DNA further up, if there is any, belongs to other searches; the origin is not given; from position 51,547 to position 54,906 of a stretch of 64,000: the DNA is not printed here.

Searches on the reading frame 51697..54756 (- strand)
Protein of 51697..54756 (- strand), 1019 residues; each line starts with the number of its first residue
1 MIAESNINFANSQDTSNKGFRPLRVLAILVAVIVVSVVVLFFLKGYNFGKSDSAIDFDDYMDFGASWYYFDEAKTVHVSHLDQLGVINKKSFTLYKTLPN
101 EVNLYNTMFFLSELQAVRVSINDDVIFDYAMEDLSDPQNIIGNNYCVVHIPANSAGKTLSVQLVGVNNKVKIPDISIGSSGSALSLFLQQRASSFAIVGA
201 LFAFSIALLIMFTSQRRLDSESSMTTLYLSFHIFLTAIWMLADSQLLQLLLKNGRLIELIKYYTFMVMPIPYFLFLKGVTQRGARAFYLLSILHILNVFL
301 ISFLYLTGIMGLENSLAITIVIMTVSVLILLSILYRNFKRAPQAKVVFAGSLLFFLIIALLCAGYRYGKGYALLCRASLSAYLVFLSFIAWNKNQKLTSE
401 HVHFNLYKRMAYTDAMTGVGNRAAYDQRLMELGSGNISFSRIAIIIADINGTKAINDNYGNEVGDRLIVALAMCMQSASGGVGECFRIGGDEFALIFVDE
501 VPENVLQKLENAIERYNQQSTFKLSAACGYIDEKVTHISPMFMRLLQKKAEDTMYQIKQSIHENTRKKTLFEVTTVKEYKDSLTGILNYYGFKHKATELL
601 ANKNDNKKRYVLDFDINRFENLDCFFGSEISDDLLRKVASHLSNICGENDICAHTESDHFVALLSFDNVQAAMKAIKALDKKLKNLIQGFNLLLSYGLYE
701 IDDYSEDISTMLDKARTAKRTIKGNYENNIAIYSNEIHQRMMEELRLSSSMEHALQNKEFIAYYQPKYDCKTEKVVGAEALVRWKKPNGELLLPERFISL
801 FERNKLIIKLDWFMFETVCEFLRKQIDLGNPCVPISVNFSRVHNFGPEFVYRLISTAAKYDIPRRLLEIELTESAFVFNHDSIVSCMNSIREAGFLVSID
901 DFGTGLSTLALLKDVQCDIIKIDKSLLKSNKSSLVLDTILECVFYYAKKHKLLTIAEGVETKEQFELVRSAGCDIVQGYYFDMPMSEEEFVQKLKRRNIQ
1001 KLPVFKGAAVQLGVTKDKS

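Call 10: search_protein_families(library=pfam, proteins=[window:51697-54756:-], max_evalue=0.00001)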
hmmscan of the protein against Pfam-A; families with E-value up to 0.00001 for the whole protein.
window:51697-54756:- (1019 aa): 2 families
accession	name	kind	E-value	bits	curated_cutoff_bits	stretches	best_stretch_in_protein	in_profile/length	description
PF00563.25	EAL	-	6e-60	203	31.3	1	751-984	4-236/236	EAL domain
PF00990.26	GGDEF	-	2.8e-34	118.6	23.8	2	411-560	1-157/161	Diguanylate cyclase, GGDEF domain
